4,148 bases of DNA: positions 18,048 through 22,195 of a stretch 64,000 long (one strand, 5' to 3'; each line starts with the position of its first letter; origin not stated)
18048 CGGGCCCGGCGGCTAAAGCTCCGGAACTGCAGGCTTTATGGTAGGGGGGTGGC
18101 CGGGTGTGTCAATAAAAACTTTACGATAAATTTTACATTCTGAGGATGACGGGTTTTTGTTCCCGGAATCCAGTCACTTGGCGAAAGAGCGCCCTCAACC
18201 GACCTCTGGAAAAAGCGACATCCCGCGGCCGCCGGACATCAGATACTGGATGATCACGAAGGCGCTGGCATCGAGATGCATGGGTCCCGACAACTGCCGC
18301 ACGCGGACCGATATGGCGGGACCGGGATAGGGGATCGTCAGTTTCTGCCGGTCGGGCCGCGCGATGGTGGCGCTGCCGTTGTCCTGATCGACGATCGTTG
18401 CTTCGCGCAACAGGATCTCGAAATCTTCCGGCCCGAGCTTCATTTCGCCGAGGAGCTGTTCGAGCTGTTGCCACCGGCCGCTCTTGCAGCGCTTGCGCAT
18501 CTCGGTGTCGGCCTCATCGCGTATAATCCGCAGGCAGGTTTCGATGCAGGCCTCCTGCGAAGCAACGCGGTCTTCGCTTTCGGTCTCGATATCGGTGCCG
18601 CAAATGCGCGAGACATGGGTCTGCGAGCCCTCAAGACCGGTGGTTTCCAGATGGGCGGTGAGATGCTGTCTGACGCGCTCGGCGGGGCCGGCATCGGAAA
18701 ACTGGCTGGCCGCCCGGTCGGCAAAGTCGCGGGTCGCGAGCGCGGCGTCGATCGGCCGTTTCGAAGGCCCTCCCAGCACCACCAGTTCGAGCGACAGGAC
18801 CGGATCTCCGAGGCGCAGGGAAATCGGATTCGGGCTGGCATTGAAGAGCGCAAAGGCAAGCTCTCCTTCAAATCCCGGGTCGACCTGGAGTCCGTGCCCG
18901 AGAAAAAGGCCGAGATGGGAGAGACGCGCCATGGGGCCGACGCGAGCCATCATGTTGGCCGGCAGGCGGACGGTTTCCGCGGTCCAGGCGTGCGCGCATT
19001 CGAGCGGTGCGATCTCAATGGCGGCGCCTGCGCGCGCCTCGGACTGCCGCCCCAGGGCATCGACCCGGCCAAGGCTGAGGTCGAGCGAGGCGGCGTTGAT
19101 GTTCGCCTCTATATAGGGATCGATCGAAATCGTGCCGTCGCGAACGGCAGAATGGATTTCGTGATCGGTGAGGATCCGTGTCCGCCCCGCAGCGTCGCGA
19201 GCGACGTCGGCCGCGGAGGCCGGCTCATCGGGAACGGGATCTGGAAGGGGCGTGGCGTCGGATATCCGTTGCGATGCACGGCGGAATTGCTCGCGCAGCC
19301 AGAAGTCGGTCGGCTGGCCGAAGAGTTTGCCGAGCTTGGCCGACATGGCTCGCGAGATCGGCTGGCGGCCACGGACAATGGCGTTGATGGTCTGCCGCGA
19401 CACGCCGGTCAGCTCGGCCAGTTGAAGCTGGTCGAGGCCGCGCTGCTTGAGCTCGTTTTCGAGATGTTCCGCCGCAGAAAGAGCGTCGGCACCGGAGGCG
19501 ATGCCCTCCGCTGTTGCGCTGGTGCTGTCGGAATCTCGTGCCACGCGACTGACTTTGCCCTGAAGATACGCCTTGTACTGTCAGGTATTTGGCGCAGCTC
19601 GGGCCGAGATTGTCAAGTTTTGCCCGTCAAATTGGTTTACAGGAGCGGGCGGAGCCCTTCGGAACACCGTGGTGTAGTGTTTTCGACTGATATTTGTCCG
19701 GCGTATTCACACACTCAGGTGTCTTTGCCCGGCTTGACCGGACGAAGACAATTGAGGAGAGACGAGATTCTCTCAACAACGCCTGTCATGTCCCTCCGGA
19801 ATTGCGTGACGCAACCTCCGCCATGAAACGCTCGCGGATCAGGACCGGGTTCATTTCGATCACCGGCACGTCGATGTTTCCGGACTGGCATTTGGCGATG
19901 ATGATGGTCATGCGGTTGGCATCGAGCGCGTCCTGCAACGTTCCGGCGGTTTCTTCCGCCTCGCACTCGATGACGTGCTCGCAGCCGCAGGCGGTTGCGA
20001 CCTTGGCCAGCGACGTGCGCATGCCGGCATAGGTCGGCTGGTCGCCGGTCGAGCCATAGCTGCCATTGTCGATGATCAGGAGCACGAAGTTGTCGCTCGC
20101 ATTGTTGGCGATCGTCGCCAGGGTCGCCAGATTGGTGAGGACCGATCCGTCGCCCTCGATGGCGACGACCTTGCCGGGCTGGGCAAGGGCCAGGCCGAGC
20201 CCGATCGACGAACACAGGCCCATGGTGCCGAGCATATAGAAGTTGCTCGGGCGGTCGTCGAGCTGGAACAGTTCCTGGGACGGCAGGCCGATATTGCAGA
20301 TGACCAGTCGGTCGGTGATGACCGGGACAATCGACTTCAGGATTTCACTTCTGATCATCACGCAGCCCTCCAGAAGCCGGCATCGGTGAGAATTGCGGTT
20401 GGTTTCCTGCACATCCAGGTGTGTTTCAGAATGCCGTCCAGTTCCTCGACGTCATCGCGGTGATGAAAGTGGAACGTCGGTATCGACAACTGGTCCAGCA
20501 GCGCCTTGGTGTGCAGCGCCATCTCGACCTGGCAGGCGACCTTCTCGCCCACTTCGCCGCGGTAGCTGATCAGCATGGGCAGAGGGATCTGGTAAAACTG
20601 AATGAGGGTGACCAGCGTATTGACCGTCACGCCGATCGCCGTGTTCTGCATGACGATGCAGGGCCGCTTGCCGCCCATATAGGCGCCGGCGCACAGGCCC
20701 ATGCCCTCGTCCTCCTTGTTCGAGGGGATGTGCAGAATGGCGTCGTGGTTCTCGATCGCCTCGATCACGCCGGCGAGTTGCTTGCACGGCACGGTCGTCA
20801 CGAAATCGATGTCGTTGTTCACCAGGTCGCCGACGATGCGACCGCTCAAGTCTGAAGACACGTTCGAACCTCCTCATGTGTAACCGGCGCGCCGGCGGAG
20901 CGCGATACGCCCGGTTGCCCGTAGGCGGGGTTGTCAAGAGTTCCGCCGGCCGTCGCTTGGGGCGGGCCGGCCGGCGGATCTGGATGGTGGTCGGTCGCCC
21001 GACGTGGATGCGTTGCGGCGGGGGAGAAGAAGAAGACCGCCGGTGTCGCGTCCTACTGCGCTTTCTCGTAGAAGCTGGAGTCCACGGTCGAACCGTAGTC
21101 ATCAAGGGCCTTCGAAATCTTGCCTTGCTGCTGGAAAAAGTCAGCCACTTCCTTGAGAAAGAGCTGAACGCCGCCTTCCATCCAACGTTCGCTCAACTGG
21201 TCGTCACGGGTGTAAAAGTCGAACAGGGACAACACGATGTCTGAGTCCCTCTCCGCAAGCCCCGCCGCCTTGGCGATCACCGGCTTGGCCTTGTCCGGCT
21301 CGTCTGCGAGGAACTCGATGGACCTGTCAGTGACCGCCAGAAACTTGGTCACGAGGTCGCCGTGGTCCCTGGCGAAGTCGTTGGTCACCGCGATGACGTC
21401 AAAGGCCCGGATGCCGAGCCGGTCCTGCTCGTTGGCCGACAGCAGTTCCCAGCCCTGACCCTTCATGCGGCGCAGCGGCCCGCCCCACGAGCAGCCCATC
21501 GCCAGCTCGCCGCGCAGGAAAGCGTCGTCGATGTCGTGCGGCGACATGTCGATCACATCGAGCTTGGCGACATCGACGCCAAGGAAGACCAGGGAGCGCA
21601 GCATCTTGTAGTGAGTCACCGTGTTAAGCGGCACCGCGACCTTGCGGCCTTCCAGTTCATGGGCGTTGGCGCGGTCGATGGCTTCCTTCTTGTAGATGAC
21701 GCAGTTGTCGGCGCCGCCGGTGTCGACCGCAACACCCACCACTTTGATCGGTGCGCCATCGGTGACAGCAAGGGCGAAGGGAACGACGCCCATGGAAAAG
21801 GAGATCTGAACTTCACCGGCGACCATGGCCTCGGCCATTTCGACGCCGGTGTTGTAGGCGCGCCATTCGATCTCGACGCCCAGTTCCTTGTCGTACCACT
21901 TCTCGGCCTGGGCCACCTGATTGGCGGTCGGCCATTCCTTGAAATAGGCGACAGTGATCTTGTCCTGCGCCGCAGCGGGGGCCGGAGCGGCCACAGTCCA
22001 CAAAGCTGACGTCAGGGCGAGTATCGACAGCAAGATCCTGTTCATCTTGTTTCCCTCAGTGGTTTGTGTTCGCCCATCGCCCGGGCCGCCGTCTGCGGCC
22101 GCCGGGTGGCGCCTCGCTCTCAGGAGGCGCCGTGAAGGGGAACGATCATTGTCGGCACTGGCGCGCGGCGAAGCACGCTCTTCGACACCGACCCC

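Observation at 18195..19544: Undescribed architecture: HigA-type HTH fused to a catalytically degenerate dCTP-deaminase/dUTPase fold and an unknown domain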

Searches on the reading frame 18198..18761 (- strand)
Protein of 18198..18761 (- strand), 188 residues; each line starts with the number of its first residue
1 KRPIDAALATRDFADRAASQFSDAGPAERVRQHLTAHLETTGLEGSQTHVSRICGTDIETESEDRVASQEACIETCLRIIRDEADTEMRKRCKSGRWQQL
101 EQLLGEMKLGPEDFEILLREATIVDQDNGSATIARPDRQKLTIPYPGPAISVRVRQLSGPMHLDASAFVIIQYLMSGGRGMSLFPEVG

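Call 40: search_protein_families(library=pfam, proteins=[window:18198-18761:-], max_evalue=0.1)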
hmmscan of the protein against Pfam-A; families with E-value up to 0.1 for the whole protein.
window:18198-18761:- (188 aa): 0 families

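Call 48: predict_structure(alignment_id=A3)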
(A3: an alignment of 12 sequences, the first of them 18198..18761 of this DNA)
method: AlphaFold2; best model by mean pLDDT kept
length: 188 residues; sequences in the alignment: 12
mean_pLDDT: 84.9   pTM: 0.79
mean pLDDT of the five models: 84.9, 83.5, 82.7, 81.8, 80.7
residues with pLDDT >= 90: 106; 70-90: 55; 50-70: 9; < 50: 18
segments of 3 or more residues with pLDDT < 50: 1-3, 5-9, 15-22
pLDDT, mean of each block of 10 residues (from residue 1): 48 48 74 95 89 95 95 97 92 88 93 89 89 90 86 89 90 90 71
secondary structure, 60 per line:
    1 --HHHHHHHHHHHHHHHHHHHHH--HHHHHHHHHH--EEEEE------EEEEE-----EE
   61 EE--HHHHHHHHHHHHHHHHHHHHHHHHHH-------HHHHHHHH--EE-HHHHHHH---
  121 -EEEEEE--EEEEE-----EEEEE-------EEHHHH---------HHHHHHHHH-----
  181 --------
elements in order: H3-23 H26-35 E38-42 E49-53 E59-62 H65-90 H98-105 H111-117 E122-127 E130-134 E140-144 H154-157 H167-175
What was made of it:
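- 18198..18749 (-): C-terminal domain, residues 266-449: two alpha-beta-beta-beta-alpha modules with no significant match to any known family or fold. AF2 pLDDT 85, pTM 0.79 (call 48).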

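Call 51: fold_search(model_id=the predicted structure, library=pdb)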
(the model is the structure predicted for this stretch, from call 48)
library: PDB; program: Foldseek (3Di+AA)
matches with E <= 10: 498; with E <= 0.001: 0
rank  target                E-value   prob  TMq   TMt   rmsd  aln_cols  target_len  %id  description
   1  7zpk_C                9.8e-02  0.25  0.21  0.18  16.7       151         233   10  Mammalian Dicer in the "pre-dicing state" with pre-miR-15a substrate and TARBP2 subunit (released 2022-11-16)
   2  7v6c_B                1.1e-01  0.13  0.20  0.16  15.9       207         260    9  Structure of the Dicer-2-R2D2 heterodimer bound to small RNA duplex (released 2022-03-23)
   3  8dg5_K                1.8e-01  0.15  0.21  0.16  25.4       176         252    9  Structural Basis of MicroRNA Biogenesis by Dicer-1 and Its Partner Protein Loqs-PB - complex IIb (released 2022-11-16)
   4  2dsy_B                2.2e-01  0.98  0.27  0.59   2.5        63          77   11  Crystal structure of TTHA0281 from thermus thermophilus HB8 (released 2007-03-27)
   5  2dsy_C                3.2e-01  0.96  0.27  0.59   2.4        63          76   11  Crystal structure of TTHA0281 from thermus thermophilus HB8 (released 2007-03-27)
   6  5ztm_B                3.8e-01  0.07  0.18  0.19  17.7       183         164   11  Crystal structure of MLE dsRBDs in complex with roX2 (R2H1) (released 2019-03-06)
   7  2dsy_A                4.3e-01  0.85  0.25  0.52   3.0        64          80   14  Crystal structure of TTHA0281 from thermus thermophilus HB8 (released 2007-03-27)
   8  5n8l_MODEL_1_A        4.3e-01  0.14  0.21  0.25  16.4       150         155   11  Structure of TRBP dsRBD 1 and 2 in complex with a 19 bp siRNA (Complex B) (released 2018-02-21)
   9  2dsy_D                6.1e-01  0.91  0.23  0.49   2.2        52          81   10  Crystal structure of TTHA0281 from thermus thermophilus HB8 (released 2007-03-27)
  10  8fng_A                7.7e-01  0.08  0.15  0.12  15.6       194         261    9  Structure of G140A HIV-1 intasome with Dolutegravir bound (released 2023-08-09)
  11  3gvp_D                8.2e-01  0.10  0.15  0.08  13.4        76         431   10  Human SAHH-like domain of human adenosylhomocysteinase 3 (released 2009-06-09)
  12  5ms0_M                8.7e-01  0.06  0.16  0.09  15.8       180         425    9  pseudo-atomic model of the RNA polymerase lambda-based antitermination complex solved by cryo-EM (released 2017-05-03)
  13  3q1c                  9.2e-01  0.05  0.14  0.08  14.7       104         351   17  Structure of EspG Protein (released 2011-02-23)
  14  6x3q_A                9.8e-01  0.16  0.13  0.12   6.2        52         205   27  Hsa Siglec and Unique domains in complex with 3'sialyl-N-acetyllactosamine trisaccharide (released 2021-11-17)
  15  8fnn_A                9.8e-01  0.07  0.15  0.11  16.4       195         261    9  Structure of E138K/G140A/Q148K HIV-1 intasome with Dolutegravir bound (released 2023-08-09)
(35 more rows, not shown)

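Call 69: search_solved_structures(query=A3, max_evalue=10)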
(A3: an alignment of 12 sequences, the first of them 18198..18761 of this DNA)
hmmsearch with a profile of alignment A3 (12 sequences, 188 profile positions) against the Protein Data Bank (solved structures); distinct sequences matched with E-value up to 10: 3.
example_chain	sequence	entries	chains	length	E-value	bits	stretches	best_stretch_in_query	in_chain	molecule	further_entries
4v4o_A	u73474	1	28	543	0.22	14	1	25-99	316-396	cpn60(GroEL)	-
6t34_A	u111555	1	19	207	0.52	12.8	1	86-130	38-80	Coat protein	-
5n5d_A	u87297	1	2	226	1.2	11.6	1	10-40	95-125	Methyltransferase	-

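Call 70: search_protein_families(library=phrogs, proteins=[window:18198-18761:-], max_evalue=0.01)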
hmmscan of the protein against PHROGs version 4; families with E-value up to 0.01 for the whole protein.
window:18198-18761:- (188 aa): 0 families

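Call 87: fold_search(model_id=the predicted structure, library=viral)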
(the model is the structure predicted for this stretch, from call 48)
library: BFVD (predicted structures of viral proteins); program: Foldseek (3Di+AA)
matches with E <= 10: 896; with E <= 0.001: 0
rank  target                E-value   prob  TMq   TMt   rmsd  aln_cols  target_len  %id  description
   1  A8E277                3.1e-02  0.35  0.17  0.12  16.7       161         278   10  Uncharacterized protein [Enterococcus phage phiEF24C]
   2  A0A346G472            7.2e-02  0.35  0.27  0.24  10.5       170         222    6  (no name in the UniProt tables at hand)
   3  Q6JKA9                7.6e-02  0.57  0.26  0.32  10.1       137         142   12  DRBM domain-containing protein [Neodiprion sertifer nucleopolyhedrovirus]
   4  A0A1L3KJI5            1.1e-01  0.60  0.20  0.28  11.2       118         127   12  (no name in the UniProt tables at hand)
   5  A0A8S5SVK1            1.1e-01  0.44  0.21  0.09  10.8       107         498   18  Uncharacterized protein [Siphoviridae sp. ctDOT22]
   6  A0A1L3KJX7            1.2e-01  0.25  0.20  0.23  11.1       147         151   11  (no name in the UniProt tables at hand)
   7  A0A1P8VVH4            1.3e-01  0.23  0.18  0.12  12.5       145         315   12  (no name in the UniProt tables at hand)
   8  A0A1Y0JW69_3          1.5e-01  0.21  0.20  0.05  13.4       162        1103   12  (no name in the UniProt tables at hand)
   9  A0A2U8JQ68            1.5e-01  0.18  0.22  0.05  19.4       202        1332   10  Nonstructural polyprotein (Fragment) [Darwin bee virus 7]
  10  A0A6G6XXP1            1.8e-01  0.69  0.22  0.13  15.1       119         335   10  Uncharacterized protein [Ochrobactrum phage vB_OspP_OH]
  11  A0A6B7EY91            2.0e-01  0.13  0.16  0.09  18.1       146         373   10  (no name in the UniProt tables at hand)
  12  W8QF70                2.2e-01  0.21  0.23  0.32  13.8       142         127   11  Ribonuclease III [Chloriridovirus anopheles1]
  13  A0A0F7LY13            2.2e-01  0.20  0.20  0.18  12.4       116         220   11  (no name in the UniProt tables at hand)
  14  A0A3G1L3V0            2.3e-01  0.28  0.17  0.12  12.1        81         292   15  PknB-like serine/threonine protein kinase [Synechococcus phage S-CBWM1]
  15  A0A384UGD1            2.5e-01  0.16  0.15  0.12  12.9       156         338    8  (no name in the UniProt tables at hand)
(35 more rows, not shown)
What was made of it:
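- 18198..18749 (-): Foldseek best E 0.03-0.1, with weak dsRBD/HicB-N-like partial matches (calls 51, 87).
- Tried and rejected: Identity of the C-terminal domain: Pfam, PHROGs, a profile search of PDB sequences, and Foldseek against PDB and BFVD all gave nothing significant (calls 40, 51, 69, 70, 87).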

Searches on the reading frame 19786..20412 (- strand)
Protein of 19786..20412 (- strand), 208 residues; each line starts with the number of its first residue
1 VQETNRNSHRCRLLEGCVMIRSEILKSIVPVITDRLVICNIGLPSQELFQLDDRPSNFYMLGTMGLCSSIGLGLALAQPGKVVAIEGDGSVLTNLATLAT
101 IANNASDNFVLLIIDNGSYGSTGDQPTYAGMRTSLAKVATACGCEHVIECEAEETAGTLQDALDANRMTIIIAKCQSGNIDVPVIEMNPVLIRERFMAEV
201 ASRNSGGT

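Call 26: search_protein_families(library=ncbifam, proteins=[window:19786-20412:-], max_evalue=0.001)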
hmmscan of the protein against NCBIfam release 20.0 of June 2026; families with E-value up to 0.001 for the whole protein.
window:19786-20412:- (208 aa): 22 families
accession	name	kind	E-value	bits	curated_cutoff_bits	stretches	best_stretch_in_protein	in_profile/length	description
TIGR03846.1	sulfopy_beta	equivalog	9.8e-69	230.9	221.5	1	21-200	1-181/182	sulfopyruvate decarboxylase subunit beta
NF004813.0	PRK06163.1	equivalog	3e-39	134.8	240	1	17-203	11-199/202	hypothetical protein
TIGR03297.1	Ppyr-DeCO2ase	equivalog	3.6e-39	134.8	312.5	1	10-198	169-358/360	phosphonopyruvate decarboxylase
NF006016.1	PRK08155.1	equivalog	2.1e-07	29.8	870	1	61-165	408-522/554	acetolactate synthase large subunit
NF004710.0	PRK06048.1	equivalog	3.2e-07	29.2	976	1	27-171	374-533/561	acetolactate synthase large subunit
NF005470.0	PRK07064.1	equivalog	3.6e-07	29.6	495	1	48-122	392-467/552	thiamine pyrophosphate-binding protein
NF006524.0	PRK08978.1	equivalog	1.2e-06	27.1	738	1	54-120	390-459/548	acetolactate synthase 2 catalytic subunit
NF004919.0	PRK06276.1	equivalog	2.2e-06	26.3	866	1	61-137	414-491/582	acetolactate synthase large subunit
TIGR00118.1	acolac_lg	equivalog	2.4e-06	26.3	538.35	1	61-139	409-488/557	biosynthetic-type acetolactate synthase large subunit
NF005485.1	PRK07092.1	equivalog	6.9e-06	25.1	493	1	57-174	389-517/523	benzoylformate decarboxylase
TIGR04377.1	myo_inos_iolD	equivalog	8.6e-06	24.7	715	1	59-124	437-502/616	3D-(3,5/4)-trihydroxycyclohexane-1,2-dione acylhydrolase (decyclizing)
NF006319.0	PRK08527.1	equivalog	1.4e-05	23.7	905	1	61-174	414-537/565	acetolactate synthase large subunit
NF006203.0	PRK08327.1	equivalog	1.6e-05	23.7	456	1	32-122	400-494/571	thiamine pyrophosphate-requiring protein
NF006122.0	PRK08266.1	subfamily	3.2e-05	22.6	571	1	62-122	402-462/543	hypothetical protein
NF005651.0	PRK07418.1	subfamily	0.00011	20.5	942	1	61-122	434-495/617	acetolactate synthase large subunit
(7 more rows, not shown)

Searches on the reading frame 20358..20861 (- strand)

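Call 26: search_protein_families(library=ncbifam, proteins=[window:20358-20861:-], max_evalue=0.001)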
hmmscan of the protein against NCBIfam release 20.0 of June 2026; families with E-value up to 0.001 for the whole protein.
window:20358-20861:- (167 aa): 2 families
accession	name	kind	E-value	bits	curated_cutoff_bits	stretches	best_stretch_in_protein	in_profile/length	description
TIGR03845.1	sulfopyru_alph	equivalog_domain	8.2e-45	152.6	147.95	1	8-164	3-160/160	sulfopyruvate decarboxylase subunit alpha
TIGR03297.1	Ppyr-DeCO2ase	equivalog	4.8e-24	85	312.5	1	18-159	2-150/360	phosphonopyruvate decarboxylase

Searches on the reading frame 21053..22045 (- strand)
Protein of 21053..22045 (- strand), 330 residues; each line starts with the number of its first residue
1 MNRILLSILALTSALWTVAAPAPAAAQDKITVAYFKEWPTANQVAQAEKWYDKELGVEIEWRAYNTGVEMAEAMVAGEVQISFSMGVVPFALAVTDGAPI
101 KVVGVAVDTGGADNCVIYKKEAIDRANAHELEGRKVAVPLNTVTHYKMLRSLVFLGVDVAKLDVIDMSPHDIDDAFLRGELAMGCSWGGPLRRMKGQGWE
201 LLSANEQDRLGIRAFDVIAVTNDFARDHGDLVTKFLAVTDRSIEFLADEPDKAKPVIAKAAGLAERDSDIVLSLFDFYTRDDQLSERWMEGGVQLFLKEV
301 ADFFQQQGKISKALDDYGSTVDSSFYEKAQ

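Call 26: search_protein_families(library=ncbifam, proteins=[window:21053-22045:-], max_evalue=0.001)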
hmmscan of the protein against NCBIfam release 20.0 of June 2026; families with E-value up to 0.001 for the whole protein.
window:21053-22045:- (330 aa): 6 families
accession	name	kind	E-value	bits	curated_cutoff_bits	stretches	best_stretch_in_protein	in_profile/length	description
TIGR01729.1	taurine_ABC_bnd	equivalog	8.7e-43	146.8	304.25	1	30-325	1-298/300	taurine ABC transporter substrate-binding protein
NF008553.0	PRK11480.1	equivalog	1.2e-35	123.2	490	1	11-325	6-318/320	taurine ABC transporter substrate-binding protein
TIGR01728.1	SsuA_fam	subfamily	4.5e-31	108.1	163.5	1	30-326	1-289/290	aliphatic sulfonate ABC transporter substrate-binding protein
NF008588.0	PRK11553.1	subfamily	2e-11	43.4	299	1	11-266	10-260/319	aliphatic sulfonate ABC transporter substrate-binding protein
NF040735.1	SBP_SaoX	equivalog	5e-11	42.3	300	1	40-260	16-232/330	ABC transporter substrate-binding subunit SaoX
TIGR03427.1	ABC_peri_uca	equivalog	5e-08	32.5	333.9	1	36-197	15-170/328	putative urea ABC transporter substrate-binding protein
